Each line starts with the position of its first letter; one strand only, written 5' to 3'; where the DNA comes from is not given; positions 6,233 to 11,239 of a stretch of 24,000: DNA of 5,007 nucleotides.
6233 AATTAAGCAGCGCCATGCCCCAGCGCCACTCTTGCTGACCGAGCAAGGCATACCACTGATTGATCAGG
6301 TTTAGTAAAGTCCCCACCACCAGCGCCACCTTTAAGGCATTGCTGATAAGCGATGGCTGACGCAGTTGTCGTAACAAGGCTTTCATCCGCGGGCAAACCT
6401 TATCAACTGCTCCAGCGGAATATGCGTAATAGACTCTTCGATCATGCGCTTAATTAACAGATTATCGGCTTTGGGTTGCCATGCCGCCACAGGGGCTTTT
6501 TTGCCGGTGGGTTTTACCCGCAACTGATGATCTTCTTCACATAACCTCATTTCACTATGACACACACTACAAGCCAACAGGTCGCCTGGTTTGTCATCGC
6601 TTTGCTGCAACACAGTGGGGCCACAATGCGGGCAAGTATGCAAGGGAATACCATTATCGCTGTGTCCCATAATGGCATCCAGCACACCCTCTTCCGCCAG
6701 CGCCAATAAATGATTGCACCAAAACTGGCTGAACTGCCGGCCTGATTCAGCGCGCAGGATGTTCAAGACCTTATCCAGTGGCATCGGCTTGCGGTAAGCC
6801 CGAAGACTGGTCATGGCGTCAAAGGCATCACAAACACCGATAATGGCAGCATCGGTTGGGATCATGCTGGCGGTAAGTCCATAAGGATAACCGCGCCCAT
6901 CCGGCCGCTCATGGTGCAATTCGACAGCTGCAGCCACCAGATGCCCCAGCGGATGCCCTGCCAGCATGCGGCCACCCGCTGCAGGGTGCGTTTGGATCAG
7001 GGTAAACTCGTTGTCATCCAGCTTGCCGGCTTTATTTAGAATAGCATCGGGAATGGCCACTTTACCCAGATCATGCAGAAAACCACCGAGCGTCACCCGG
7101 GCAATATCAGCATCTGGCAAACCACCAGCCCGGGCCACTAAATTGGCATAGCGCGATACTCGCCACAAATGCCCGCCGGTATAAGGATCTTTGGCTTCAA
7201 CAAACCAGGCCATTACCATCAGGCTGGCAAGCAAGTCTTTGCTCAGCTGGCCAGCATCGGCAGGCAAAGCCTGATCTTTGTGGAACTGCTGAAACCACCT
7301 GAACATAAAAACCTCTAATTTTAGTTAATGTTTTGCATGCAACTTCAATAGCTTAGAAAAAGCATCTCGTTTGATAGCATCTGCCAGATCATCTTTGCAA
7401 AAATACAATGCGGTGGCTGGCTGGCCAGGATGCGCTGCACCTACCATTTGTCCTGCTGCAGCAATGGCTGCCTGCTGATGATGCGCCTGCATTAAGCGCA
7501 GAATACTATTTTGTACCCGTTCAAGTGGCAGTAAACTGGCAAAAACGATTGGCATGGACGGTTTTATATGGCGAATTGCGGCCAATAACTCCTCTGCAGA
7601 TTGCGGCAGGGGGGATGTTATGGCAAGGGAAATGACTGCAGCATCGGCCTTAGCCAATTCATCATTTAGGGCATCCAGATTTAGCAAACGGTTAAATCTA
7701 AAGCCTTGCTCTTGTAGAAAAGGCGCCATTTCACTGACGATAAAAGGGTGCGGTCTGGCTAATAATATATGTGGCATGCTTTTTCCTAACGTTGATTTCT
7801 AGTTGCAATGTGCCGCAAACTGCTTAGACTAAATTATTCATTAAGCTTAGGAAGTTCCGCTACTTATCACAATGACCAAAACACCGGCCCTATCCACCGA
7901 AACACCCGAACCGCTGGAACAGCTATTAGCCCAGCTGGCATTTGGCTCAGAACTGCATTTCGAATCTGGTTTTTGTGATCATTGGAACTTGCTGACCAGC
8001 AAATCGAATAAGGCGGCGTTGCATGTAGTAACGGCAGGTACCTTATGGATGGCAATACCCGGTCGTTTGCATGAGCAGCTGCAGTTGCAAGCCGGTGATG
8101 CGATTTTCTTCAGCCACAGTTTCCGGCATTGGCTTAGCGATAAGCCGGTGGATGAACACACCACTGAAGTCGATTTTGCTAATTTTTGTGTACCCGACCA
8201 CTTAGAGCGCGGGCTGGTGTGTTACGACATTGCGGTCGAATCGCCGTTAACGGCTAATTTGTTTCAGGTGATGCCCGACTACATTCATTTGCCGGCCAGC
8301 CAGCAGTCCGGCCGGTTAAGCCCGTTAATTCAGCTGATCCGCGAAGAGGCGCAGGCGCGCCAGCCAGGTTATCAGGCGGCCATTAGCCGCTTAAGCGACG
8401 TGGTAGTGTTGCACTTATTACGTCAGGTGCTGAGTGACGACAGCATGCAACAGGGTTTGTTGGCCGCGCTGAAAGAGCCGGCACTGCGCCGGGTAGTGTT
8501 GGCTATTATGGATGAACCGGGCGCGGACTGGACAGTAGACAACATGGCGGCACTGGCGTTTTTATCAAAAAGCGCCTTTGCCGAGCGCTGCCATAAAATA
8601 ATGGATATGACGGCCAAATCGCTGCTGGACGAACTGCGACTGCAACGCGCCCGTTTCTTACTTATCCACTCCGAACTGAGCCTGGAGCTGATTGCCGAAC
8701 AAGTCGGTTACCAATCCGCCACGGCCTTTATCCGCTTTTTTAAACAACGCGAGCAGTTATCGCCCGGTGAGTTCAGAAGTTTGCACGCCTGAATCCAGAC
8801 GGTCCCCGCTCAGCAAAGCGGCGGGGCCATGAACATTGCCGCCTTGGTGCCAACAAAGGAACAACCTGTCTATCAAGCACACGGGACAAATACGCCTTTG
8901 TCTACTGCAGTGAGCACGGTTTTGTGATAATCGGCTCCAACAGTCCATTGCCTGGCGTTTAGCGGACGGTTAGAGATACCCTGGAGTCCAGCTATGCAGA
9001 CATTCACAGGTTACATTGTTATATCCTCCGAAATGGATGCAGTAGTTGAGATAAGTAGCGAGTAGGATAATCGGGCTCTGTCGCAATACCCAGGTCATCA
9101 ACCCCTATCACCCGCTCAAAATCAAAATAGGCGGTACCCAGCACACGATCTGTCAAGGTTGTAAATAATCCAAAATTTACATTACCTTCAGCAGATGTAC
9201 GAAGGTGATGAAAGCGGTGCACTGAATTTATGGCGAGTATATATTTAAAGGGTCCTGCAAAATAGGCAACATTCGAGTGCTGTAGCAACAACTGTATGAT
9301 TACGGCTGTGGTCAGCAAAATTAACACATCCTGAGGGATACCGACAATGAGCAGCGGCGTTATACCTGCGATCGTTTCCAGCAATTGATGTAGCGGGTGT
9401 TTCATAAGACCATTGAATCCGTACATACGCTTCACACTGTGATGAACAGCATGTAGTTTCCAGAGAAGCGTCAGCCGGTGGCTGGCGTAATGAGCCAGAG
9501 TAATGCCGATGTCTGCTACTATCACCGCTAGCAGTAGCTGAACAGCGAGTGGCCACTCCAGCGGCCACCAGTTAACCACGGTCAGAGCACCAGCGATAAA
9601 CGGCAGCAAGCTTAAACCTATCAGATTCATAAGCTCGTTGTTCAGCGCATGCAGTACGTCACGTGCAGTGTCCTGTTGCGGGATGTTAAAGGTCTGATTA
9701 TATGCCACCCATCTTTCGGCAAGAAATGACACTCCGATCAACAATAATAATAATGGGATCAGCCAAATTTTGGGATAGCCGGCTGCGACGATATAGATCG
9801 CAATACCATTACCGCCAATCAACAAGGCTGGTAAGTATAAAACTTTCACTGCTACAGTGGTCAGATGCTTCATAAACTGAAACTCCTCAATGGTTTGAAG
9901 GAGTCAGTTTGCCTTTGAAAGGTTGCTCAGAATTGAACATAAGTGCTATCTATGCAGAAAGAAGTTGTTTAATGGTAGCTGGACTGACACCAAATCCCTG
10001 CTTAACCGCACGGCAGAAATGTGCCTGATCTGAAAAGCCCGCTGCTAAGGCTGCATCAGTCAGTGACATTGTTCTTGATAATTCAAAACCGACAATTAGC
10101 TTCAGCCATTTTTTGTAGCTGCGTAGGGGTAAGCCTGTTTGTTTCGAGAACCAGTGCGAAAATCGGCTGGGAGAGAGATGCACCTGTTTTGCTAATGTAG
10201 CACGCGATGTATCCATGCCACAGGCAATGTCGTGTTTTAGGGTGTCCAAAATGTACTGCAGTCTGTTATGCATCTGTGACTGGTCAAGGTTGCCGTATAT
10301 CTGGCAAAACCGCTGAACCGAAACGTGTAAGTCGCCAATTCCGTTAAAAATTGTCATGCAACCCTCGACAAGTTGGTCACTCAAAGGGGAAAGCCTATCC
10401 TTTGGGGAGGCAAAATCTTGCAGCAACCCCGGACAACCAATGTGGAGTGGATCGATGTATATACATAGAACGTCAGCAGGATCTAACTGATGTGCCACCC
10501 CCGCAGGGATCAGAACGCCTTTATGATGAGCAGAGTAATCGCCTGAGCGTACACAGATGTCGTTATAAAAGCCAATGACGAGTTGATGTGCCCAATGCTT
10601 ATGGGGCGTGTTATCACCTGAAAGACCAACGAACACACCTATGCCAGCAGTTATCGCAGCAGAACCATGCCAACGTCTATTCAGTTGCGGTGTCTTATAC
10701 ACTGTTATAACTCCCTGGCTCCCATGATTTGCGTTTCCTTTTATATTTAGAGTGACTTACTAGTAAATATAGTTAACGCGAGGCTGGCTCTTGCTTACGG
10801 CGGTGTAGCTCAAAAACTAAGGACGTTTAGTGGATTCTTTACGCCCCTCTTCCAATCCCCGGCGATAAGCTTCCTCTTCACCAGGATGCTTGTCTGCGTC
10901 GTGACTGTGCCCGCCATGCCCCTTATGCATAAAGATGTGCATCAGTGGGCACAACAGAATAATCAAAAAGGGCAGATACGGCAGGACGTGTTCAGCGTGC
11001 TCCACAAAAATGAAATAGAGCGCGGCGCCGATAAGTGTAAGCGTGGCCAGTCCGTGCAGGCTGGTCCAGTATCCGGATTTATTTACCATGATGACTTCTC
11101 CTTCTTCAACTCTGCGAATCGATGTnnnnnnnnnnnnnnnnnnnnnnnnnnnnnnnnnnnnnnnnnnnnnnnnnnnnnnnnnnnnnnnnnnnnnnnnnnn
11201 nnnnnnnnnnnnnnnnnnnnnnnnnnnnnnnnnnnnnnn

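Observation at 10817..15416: Haem-domain (EB_dh/DOMON-like) protein and DUF2231 membrane protein co-translated with a Cu(I) P1B-ATPase: candidate envelope redox accessory to copper efflux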

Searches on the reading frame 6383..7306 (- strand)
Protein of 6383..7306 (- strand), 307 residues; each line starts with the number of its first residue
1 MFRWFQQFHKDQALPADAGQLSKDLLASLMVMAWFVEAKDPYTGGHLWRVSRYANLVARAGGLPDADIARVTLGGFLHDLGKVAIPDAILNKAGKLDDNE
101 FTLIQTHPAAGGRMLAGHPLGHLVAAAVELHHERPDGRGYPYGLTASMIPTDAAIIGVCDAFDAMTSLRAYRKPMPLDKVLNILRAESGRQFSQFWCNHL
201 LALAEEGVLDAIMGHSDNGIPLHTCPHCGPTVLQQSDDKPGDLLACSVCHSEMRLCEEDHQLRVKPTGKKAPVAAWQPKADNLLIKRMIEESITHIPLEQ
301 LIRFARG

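Call 5: search_protein_families(library=pfam, proteins=[window:6383-7306:-], max_evalue=0.01)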
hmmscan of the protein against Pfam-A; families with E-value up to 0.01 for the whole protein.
window:6383-7306:- (307 aa): 3 families
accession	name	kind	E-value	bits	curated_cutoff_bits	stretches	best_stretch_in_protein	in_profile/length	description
PF13487.12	HD_5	-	1.3e-30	106.9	27.2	1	33-192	4-166/170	HD domain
PF01966.28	HD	-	2.2e-16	60.6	22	1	44-165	2-116/116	HD domain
PF08668.18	HDOD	-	0.0057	16.6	22.9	1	46-96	98-146/196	HDOD domain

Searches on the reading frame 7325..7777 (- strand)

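Call 5: search_protein_families(library=pfam, proteins=[window:7325-7777:-], max_evalue=0.01)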
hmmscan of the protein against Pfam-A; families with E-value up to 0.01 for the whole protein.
window:7325-7777:- (150 aa): 1 family
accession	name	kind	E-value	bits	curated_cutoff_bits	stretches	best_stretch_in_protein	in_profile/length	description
PF03709.21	OKR_DC_1_N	-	0.0028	18.4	29.3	1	16-95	8-85/111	Orn/Lys/Arg decarboxylase, N-terminal domain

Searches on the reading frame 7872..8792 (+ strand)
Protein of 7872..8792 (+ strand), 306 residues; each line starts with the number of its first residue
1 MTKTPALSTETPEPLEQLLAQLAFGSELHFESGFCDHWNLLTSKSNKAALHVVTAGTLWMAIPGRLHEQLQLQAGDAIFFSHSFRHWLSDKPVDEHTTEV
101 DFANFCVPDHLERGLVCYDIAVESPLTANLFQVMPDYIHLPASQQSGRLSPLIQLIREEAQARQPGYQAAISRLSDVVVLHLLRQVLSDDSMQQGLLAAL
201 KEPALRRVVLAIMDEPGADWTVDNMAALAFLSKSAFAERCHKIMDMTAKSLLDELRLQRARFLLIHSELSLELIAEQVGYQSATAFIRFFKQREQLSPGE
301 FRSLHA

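Call 5: search_protein_families(library=pfam, proteins=[window:7872-8792:+], max_evalue=0.01)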
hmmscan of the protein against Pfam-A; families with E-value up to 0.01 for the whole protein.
window:7872-8792:+ (306 aa): 3 families
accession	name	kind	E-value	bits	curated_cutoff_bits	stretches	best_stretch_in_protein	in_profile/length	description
PF12852.13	Cupin_6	-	4.8e-33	114.9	26.7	1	14-187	2-182/183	Cupin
PF12833.13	HTH_18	-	7.5e-18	65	33.6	1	225-302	1-78/80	Helix-turn-helix domain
PF00165.29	HTH_AraC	-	3.3e-13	49.8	26.6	2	265-302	2-41/42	Bacterial regulatory helix-turn-helix proteins, AraC family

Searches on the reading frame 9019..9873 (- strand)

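Call 4: search_protein_families(library=pfam, proteins=[window:9019-9873:-], max_evalue=0.01)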
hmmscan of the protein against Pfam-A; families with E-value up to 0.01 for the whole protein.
window:9019-9873:- (284 aa): 1 family
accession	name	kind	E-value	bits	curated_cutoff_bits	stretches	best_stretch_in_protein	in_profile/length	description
PF04116.19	FA_hydroxylase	-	6.9e-22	78.7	31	1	114-247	2-132/132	Fatty acid hydroxylase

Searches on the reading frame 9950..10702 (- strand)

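Call 4: search_protein_families(library=pfam, proteins=[window:9950-10702:-], max_evalue=0.01)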
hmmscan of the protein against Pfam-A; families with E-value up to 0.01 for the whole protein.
window:9950-10702:- (250 aa): 2 families
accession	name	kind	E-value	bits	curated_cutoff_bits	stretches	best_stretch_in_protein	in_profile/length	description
PF12833.13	HTH_18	-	1.7e-15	57.5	33.6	1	170-244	1-77/80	Helix-turn-helix domain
PF00165.29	HTH_AraC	-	7.1e-11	42.4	26.6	1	209-241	6-37/42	Bacterial regulatory helix-turn-helix proteins, AraC family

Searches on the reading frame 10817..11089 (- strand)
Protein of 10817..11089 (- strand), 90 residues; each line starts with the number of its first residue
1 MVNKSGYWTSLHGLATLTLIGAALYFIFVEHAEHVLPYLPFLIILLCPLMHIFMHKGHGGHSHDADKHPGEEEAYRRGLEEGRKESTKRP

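Call 4: search_protein_families(library=pfam, proteins=[window:10817-11089:-], max_evalue=0.01)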
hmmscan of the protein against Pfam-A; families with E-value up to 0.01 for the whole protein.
window:10817-11089:- (90 aa): 1 family
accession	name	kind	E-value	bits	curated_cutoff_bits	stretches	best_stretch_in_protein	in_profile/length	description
PF11666.13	DUF2933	-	1.2e-21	77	21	1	17-66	1-50/52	Protein of unknown function (DUF2933)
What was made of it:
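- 10817..11089 (-): 90-aa DUF2933 His-rich small membrane protein, the usual companion of this ATPase clade. Pfam 1.2e-21 (call 4).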

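Call 6: search_protein_families(library=ncbifam, proteins=[window:10817-11089:-], max_evalue=0.01)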
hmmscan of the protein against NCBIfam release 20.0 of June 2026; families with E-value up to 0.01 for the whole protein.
window:10817-11089:- (90 aa): 0 families
